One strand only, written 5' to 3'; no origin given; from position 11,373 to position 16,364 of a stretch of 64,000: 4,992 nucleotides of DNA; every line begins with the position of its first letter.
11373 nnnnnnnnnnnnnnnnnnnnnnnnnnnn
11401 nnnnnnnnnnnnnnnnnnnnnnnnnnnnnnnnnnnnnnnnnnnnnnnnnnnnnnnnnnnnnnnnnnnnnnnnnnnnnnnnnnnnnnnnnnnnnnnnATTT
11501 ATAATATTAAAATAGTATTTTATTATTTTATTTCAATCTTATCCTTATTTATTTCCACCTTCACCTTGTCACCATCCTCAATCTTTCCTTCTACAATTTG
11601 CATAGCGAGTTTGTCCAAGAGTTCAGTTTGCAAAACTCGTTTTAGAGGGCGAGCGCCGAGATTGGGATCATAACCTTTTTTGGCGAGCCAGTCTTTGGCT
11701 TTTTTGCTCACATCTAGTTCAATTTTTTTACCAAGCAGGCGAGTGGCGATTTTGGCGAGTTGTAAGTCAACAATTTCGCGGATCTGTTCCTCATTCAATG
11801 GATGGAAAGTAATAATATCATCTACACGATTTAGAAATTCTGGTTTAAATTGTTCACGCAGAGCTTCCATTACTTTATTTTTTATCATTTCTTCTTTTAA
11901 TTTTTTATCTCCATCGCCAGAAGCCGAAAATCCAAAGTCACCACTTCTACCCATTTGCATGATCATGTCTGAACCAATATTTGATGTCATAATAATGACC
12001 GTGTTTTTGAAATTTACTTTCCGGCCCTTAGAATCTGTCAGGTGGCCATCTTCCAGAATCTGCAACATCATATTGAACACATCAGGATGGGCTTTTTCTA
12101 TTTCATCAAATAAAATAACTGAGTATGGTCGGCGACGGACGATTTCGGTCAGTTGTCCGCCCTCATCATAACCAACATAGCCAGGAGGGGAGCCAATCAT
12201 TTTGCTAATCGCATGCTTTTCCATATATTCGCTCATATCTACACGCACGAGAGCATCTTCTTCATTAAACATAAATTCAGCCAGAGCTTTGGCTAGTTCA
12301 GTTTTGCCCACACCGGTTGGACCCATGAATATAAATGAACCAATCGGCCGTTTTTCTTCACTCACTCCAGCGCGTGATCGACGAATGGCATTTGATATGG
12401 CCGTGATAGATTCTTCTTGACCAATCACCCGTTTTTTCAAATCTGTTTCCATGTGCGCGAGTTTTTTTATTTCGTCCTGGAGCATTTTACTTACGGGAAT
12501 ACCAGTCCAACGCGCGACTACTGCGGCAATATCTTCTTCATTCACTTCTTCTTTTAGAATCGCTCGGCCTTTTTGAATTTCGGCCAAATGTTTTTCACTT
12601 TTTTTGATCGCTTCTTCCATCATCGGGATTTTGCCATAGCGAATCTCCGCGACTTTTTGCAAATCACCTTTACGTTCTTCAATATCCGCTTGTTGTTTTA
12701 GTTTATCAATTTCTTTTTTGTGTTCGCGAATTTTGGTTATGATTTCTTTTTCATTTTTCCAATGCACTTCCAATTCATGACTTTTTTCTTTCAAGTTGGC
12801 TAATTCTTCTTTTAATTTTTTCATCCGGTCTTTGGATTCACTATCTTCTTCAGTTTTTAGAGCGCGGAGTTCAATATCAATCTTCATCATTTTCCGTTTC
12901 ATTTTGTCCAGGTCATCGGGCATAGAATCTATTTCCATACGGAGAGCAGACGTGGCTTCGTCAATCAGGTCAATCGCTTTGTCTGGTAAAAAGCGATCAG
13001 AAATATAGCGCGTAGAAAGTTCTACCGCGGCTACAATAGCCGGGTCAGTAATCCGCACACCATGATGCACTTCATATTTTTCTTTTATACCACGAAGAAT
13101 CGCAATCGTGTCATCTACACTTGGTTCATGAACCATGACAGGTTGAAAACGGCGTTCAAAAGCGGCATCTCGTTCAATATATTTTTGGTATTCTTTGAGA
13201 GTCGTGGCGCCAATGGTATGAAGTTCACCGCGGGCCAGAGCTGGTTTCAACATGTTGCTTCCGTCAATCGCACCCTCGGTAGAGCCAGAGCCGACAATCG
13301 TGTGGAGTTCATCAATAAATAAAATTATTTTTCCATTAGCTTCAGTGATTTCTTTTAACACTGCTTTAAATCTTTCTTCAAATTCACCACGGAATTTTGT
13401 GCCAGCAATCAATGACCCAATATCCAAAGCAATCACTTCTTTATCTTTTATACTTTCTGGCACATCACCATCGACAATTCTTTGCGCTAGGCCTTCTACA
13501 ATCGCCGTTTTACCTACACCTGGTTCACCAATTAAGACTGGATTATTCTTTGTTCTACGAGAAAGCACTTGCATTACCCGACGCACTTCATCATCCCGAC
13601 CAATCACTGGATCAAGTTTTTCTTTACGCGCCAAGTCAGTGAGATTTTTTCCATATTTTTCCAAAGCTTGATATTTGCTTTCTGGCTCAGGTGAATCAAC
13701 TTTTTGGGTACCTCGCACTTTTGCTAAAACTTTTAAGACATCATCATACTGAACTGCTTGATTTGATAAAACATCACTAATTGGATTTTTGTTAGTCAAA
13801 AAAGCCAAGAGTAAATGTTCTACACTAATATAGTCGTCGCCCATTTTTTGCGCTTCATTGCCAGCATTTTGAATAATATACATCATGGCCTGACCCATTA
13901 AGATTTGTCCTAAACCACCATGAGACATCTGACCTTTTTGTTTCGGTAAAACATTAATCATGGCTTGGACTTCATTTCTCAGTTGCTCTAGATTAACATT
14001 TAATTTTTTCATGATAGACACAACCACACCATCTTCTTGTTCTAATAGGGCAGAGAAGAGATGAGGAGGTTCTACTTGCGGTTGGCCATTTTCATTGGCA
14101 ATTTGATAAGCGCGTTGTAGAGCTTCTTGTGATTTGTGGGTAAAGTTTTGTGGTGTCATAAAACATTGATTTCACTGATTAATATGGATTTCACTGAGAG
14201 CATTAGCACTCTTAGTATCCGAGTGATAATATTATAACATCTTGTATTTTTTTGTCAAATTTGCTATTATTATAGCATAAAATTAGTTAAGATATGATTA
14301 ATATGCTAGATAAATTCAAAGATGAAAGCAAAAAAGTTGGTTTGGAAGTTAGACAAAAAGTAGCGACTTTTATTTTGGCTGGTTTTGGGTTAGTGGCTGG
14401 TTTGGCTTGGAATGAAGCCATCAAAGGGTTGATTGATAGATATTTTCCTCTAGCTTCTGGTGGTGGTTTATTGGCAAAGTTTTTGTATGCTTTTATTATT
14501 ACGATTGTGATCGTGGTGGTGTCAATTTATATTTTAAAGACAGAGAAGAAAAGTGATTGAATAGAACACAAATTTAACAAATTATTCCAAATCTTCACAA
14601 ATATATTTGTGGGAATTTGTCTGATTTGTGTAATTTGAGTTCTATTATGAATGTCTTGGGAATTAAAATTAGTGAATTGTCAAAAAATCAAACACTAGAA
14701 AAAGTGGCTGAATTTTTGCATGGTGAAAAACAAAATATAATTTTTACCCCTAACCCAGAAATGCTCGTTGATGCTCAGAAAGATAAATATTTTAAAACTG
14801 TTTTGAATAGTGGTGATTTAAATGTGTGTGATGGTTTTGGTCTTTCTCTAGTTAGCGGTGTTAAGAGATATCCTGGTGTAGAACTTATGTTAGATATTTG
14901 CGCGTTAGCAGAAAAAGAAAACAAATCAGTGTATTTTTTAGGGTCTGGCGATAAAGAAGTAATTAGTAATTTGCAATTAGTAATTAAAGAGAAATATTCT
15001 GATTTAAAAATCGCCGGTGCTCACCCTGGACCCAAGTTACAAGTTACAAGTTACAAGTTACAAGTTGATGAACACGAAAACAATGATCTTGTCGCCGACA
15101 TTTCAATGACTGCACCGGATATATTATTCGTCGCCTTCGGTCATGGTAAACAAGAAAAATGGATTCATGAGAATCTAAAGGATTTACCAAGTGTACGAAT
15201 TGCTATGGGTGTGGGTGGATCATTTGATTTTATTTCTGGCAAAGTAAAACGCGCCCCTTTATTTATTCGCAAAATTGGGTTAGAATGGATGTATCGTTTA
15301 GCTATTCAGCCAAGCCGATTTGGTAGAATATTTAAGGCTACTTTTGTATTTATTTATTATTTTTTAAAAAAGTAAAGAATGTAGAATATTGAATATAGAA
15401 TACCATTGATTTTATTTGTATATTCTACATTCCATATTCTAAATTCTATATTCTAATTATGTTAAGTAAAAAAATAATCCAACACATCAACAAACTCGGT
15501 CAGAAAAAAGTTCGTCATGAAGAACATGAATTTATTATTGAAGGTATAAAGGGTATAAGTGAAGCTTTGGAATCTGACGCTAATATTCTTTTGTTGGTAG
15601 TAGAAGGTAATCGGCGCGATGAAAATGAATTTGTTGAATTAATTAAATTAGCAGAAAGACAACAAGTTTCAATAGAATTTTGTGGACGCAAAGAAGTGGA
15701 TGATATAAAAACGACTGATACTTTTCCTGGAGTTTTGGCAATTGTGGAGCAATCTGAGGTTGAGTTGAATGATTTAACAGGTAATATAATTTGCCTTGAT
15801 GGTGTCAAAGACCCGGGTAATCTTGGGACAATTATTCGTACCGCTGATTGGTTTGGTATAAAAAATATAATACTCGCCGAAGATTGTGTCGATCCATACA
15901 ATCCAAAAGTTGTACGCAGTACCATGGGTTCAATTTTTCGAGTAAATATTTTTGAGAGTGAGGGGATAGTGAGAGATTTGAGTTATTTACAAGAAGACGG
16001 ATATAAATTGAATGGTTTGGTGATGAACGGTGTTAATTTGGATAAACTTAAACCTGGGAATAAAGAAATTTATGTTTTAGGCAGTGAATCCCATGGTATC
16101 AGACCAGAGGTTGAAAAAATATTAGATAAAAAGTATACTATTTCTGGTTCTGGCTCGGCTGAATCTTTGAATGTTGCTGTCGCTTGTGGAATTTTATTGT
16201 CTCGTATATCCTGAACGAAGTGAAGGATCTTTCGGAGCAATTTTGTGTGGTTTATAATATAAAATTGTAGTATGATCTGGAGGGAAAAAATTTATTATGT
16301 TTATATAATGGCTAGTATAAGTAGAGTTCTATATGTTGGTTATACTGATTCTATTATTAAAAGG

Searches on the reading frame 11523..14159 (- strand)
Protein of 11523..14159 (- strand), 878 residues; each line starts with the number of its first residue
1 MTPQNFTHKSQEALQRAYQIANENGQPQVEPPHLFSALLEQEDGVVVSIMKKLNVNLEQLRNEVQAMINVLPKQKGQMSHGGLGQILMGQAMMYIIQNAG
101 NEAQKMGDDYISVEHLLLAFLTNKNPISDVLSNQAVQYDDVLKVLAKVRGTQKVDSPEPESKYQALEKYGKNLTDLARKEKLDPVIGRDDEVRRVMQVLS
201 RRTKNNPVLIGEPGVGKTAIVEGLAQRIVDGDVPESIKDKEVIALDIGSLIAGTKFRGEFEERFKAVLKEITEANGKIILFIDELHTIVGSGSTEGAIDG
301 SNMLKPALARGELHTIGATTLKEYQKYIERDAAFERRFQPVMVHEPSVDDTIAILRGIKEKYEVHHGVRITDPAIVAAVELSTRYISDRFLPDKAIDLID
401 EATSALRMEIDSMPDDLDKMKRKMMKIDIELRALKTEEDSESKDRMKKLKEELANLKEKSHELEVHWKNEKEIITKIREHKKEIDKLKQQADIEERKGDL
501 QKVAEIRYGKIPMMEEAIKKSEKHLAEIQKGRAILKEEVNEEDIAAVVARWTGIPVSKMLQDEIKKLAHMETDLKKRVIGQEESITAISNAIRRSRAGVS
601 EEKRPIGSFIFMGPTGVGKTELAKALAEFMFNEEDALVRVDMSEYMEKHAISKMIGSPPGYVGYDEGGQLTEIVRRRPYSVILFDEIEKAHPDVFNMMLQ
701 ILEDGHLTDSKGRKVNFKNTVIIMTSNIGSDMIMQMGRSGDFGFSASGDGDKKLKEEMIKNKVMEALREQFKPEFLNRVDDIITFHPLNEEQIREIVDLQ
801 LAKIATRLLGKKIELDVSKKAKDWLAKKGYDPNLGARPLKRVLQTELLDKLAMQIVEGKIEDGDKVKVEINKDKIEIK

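Call 82: search_protein_families(library=pfam, proteins=[window:11523-14159:-], max_evalue=0.0001)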
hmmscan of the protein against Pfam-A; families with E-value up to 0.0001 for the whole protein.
window:11523-14159:- (878 aa): 17 families
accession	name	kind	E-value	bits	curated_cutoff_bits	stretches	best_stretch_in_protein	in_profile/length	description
PF07724.20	AAA_2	-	2.8e-72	242.6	27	1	604-782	1-166/166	AAA domain (Cdc48 subfamily)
PF17871.7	AAA_lid_9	-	3.5e-35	120.5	22.8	1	347-449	1-103/104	AAA lid domain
PF10431.15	ClpB_D2-small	-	2.3e-28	98.5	21.9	1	788-868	1-81/81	C-terminal, D2-small domain, of ClpB protein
PF02861.25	Clp_N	-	1.1e-27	96.3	20.7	2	17-68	1-52/53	Clp amino terminal domain, pathogenicity island component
PF00004.35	AAA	-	1.8e-23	83.9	21.2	2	208-321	2-110/131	ATPase family associated with various cellular activities (AAA)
PF07728.20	AAA_5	-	8.7e-18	65.1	22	1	609-729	2-124/139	AAA domain (dynein-related subfamily)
PF13191.12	AAA_16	-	1.2e-12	49.1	32.6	1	185-231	2-51/167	AAA ATPase domain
PF13401.12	AAA_22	-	5.2e-11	43.4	27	0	608-704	7-110/130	AAA domain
PF00158.32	Sigma54_activat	-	6.5e-09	36.1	20.2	1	607-727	23-142/168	Sigma-54 interaction domain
PF20720.3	nSTAND3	-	5.7e-07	29.8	27.2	0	193-230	8-43/155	Novel STAND NTPase 3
PF13173.12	AAA_14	-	4.4e-06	27.2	27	0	610-704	6-87/129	AAA domain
PF12775.13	AAA_7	-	9.6e-06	25.7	25.8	0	609-657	36-84/181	P-loop containing dynein motor region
PF01695.23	IstB_IS21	-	2.5e-05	24.3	24.1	0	609-627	95-113/238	IstB-like ATP binding protein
PF05496.18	RuvB_N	-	3.3e-05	24.1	27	0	578-630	9-57/159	Holliday junction DNA helicase RuvB P-loop domain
PF01078.27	Mg_chelatase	-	3.7e-05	23.7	20.3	0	608-637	24-55/207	Magnesium chelatase, subunit ChlI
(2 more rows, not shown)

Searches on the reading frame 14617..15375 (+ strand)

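Call 83: search_protein_families(library=pfam, proteins=[window:14617-15375:+], max_evalue=0.0001)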
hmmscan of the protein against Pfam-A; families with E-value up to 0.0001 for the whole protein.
window:14617-15375:+ (252 aa): 1 family
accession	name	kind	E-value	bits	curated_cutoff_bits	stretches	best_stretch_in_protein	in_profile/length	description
PF03808.19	Glyco_tran_WecG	-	2.8e-47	161.1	27.4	1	67-238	2-167/168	Glycosyl transferase WecG/TagA/CpsF family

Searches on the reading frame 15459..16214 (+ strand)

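Call 83: search_protein_families(library=pfam, proteins=[window:15459-16214:+], max_evalue=0.0001)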
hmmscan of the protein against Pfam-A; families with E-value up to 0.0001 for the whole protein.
window:15459-16214:+ (251 aa): 3 families
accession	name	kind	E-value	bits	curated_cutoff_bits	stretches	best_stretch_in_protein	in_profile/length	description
PF00588.24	SpoU_methylase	-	8.2e-35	120.4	29.7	1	110-247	3-141/142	SpoU rRNA Methylase family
PF22435.1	MRM3-like_sub_bind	-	3.2e-10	40.7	27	1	5-70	2-65/84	MRM3-like substrate binding domain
PF08032.17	SpoU_sub_bind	-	5.1e-09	36.8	22.8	1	26-100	1-74/76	RNA 2'-O ribose methyltransferase substrate binding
